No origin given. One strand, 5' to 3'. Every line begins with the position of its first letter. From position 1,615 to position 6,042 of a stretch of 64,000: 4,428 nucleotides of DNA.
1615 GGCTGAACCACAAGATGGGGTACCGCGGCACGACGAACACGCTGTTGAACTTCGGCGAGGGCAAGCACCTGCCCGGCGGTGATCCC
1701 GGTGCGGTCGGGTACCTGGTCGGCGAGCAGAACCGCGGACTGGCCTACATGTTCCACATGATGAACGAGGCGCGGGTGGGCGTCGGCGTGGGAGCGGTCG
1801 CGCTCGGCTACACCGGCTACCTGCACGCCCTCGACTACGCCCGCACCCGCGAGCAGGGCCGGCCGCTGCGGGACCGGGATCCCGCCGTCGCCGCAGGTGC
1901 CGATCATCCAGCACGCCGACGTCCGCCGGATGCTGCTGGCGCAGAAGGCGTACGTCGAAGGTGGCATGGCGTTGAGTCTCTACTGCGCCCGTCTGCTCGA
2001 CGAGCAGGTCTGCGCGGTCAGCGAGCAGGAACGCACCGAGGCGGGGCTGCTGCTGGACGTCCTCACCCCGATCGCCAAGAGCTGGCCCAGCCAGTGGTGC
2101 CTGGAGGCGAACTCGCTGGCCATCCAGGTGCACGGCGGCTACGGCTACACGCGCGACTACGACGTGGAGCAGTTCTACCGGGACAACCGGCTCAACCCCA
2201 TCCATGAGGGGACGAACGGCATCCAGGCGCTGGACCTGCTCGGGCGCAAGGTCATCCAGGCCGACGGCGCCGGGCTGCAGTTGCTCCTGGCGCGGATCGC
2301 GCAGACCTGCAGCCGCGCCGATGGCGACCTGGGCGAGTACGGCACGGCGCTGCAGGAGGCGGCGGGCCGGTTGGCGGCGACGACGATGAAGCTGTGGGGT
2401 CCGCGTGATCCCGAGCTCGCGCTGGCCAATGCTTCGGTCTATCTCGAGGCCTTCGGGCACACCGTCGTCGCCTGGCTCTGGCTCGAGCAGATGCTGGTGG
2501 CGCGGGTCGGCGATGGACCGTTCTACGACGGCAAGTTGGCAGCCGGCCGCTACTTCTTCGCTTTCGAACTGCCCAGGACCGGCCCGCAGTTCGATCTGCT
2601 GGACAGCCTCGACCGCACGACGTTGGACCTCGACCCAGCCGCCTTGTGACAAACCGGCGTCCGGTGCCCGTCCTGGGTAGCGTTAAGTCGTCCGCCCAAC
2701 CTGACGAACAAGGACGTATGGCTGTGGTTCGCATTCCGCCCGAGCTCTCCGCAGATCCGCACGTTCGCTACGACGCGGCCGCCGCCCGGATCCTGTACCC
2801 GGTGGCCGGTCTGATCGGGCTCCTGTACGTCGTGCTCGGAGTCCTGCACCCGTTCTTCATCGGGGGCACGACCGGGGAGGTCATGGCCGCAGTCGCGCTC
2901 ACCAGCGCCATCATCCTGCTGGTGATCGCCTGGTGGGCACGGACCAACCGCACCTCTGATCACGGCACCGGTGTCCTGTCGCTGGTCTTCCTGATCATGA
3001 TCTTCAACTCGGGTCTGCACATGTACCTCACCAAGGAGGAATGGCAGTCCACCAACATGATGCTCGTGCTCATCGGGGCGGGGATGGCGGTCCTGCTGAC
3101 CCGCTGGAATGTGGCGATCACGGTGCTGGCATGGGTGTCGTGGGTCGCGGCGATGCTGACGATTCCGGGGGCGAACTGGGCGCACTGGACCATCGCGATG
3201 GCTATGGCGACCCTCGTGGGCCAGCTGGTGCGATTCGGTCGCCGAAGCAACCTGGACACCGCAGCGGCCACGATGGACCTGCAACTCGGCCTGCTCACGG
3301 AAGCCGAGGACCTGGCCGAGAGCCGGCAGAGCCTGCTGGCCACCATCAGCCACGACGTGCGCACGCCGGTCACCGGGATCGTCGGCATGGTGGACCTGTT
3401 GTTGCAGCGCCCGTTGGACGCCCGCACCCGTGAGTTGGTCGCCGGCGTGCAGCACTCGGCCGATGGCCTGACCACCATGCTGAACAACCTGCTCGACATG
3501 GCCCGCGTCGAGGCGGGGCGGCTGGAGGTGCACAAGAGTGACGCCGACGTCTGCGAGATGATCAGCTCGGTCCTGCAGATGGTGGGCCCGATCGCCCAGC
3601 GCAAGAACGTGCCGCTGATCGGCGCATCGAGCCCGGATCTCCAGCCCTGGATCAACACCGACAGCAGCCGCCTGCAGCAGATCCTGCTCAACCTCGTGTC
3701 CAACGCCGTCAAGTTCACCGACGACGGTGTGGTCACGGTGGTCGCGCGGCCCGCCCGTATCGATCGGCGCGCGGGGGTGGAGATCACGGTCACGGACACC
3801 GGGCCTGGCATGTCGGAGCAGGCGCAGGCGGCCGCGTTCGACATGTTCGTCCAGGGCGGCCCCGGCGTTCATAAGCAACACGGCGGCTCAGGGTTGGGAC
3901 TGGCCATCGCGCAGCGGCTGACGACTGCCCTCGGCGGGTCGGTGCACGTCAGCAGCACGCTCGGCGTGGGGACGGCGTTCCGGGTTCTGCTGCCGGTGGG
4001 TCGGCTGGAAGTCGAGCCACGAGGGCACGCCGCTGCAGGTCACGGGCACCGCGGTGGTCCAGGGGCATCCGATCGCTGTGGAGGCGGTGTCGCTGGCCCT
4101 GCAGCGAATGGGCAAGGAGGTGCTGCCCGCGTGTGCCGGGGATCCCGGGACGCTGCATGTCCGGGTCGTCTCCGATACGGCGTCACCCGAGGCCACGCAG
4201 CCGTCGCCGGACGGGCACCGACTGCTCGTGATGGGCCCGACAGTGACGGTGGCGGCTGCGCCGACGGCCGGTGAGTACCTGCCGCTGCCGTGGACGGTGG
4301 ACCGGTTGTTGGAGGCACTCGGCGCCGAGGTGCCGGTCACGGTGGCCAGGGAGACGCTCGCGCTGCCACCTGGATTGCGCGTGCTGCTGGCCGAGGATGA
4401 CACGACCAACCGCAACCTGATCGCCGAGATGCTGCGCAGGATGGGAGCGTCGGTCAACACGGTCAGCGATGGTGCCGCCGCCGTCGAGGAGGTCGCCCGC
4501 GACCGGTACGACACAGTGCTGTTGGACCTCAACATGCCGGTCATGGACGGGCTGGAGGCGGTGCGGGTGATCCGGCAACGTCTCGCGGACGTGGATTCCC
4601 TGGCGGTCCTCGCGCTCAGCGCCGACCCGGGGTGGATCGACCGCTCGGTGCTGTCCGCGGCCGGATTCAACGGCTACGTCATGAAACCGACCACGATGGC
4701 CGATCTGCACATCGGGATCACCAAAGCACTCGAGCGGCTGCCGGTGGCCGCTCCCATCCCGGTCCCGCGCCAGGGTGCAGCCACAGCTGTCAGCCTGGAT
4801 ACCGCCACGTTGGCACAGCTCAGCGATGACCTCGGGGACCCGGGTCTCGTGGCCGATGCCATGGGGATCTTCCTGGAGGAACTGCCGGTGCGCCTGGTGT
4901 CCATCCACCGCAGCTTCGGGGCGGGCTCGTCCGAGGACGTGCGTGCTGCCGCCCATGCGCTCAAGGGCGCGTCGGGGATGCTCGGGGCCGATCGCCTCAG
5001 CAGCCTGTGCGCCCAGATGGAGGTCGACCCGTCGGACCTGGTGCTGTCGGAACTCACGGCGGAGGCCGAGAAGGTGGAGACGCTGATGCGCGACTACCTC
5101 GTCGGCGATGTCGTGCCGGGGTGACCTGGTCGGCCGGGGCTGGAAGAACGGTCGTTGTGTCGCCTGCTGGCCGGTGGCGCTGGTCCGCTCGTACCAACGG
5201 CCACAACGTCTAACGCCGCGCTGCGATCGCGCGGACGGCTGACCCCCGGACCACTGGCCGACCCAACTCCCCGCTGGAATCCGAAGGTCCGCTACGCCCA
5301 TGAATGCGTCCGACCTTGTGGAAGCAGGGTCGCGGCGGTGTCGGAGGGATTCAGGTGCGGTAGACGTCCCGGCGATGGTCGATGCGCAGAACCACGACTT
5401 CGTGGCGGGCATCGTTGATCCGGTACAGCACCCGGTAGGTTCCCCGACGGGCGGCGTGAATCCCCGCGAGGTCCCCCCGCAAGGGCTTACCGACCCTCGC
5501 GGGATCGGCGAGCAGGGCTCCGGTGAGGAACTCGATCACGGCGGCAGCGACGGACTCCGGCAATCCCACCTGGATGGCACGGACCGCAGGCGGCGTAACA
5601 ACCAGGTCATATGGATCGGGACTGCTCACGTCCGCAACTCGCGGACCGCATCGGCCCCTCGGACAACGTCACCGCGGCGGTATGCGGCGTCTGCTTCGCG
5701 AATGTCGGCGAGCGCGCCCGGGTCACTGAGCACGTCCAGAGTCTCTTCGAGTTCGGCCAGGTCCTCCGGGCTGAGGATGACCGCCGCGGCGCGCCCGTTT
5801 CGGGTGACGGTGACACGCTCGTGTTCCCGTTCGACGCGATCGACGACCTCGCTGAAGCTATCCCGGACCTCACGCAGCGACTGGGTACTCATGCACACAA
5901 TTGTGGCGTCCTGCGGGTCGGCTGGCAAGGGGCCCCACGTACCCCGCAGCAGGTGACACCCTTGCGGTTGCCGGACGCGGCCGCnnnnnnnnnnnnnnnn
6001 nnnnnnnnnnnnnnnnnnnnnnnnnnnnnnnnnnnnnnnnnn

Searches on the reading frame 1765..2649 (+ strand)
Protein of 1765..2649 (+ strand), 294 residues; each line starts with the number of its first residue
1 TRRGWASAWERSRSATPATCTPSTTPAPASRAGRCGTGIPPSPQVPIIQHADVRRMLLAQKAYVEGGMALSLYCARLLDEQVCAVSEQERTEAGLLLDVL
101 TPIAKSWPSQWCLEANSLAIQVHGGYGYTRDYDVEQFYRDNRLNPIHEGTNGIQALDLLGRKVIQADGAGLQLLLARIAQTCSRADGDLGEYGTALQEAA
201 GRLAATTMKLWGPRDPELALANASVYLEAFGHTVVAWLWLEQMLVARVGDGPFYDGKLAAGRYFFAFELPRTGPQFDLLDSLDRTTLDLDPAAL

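Call 56: search_protein_families(library=pfam, proteins=[window:1765-2649:+], max_evalue=0.001)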
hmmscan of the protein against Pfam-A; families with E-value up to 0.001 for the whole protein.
window:1765-2649:+ (294 aa): 3 families
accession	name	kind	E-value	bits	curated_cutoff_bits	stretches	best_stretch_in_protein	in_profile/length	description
PF12806.12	Acyl-CoA_dh_C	-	3.7e-30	105.1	30.3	1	174-290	1-124/124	Acetyl-CoA dehydrogenase C-terminal like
PF00441.29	Acyl-CoA_dh_1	-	1.8e-16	61.1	22.4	1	45-157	45-144/150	Acyl-CoA dehydrogenase, C-terminal domain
PF08028.16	Acyl-CoA_dh_2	-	0.00011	23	22.7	1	68-151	47-133/134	Acyl-CoA dehydrogenase, C-terminal domain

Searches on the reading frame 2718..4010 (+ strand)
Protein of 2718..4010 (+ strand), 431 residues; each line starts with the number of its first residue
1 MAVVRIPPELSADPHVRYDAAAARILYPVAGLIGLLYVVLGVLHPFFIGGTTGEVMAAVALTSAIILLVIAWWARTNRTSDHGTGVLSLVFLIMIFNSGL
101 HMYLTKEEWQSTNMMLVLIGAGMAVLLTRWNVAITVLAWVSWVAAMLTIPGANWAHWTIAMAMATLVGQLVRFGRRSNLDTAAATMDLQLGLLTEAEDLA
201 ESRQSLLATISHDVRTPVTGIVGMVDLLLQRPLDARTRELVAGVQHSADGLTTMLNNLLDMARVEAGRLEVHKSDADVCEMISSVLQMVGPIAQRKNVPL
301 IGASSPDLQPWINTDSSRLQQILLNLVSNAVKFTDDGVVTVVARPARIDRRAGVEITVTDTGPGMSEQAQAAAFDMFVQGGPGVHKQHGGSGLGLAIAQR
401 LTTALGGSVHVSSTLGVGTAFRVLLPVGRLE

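Call 66: search_protein_families(library=ncbifam, proteins=[window:2718-4010:+], max_evalue=0.001)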
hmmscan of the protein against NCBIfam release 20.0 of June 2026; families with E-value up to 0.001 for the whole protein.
window:2718-4010:+ (431 aa): 77 families (the best 25 are shown)
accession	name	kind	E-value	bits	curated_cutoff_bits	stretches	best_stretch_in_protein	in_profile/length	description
TIGR02956.1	TMAO_torS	equivalog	3.8e-59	200.7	676.5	1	195-428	456-683/967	TMAO reductase system sensor histidine kinase/response regulator TorS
NF041947.1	LuxQ_Vibrio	equivalog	8.9e-59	199.2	1200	1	194-428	463-697/843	quorum-sensing autoinducer 2 sensor kinase/phosphatase LuxQ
NF011874.0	PRK15347.1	equivalog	1.7e-51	175.3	852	1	195-427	390-614/921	two component system sensor kinase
NF008318.0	PRK11107.1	equivalog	6.4e-50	170.1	890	1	196-426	286-517/920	two-component sensor histidine kinase BarA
NF008302.0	PRK11091.1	equivalog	1.9e-47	161.9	838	1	202-427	282-505/779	aerobic respiration two-component sensor histidine kinase ArcB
NF045901.1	HisKinLetSLeg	equivalog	4.5e-46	157.3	1650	1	196-430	286-521/906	two-component system sensor histidine kinase LetS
NF008543.0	PRK11466.1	equivalog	7.4e-46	156.4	982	1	194-427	435-662/914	TMAO reductase system sensor histidine kinase/response regulator TorS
NF008099.0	PRK10841.1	equivalog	8.4e-45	152.9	920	1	193-427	460-690/949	two-component system sensor histidine kinase RcsC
NF046044.1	PnpS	equivalog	1.3e-43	149.5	400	1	193-426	160-390/390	two-component system histidine kinase PnpS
NF038297.2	hybrid_HK_HrmK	equivalog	1e-42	146.6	725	1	204-428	236-458/607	hybrid histidine kinase/response regulator HrmK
NF041832.1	near_NosP_CTERM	subfamily_domain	1.8e-39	135.9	400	1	201-429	5-227/370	NahK/ErcS family hybrid sensor histidine kinase/response regulator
NF047874.1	MASE3_PAS_HK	subfamily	5.3e-38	131.2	560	1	192-428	387-626/655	MASE3 domain-containing sensor histidine kinase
NF040691.1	MtrAB_MtrB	equivalog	1.3e-36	126.7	450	1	193-426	261-491/507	MtrAB system histidine kinase MtrB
TIGR02966.1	phoR_proteo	equivalog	4.6e-36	124.5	334.2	1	194-424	105-332/333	phosphate regulon sensor histidine kinase PhoR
NF050805.1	CellDivHKDivJCaul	equivalog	1.1e-34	119.7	1000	1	123-427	219-520/531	cell cycle sensor histidine kinase DivJ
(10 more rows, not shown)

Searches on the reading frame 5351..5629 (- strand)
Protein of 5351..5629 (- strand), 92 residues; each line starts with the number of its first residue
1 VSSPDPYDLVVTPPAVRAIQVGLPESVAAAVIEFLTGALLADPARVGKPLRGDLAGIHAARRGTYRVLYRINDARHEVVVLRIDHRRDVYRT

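Call 3: search_protein_families(library=pfam, proteins=[window:5351-5629:-], max_evalue=0.01)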
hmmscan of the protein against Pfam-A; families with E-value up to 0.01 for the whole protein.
window:5351-5629:- (92 aa): 1 family
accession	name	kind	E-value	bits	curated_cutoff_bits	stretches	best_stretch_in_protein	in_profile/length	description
PF05016.21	ParE_toxin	-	1.3e-07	32.5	23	1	29-90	26-89/89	ParE toxin of type II toxin-antitoxin system, parDE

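Call 66: search_protein_families(library=ncbifam, proteins=[window:5351-5629:-], max_evalue=0.001)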
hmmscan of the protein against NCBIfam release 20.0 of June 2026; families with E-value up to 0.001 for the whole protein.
window:5351-5629:- (92 aa): 0 families

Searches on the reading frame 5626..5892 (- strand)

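Call 66: search_protein_families(library=ncbifam, proteins=[window:5626-5892:-], max_evalue=0.001)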
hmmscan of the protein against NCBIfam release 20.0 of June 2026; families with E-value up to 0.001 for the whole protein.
window:5626-5892:- (88 aa): 2 families
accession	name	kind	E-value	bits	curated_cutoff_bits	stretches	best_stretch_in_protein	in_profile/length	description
TIGR01552.1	phd_fam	subfamily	2.6e-12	45.9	20.8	1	5-53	3-50/53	type II toxin-antitoxin system prevent-host-death family antitoxin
NF008499.0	PRK11409.1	equivalog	0.00011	22.3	121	1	1-60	1-60/83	YoeB-YefM toxin-antitoxin system antitoxin YefM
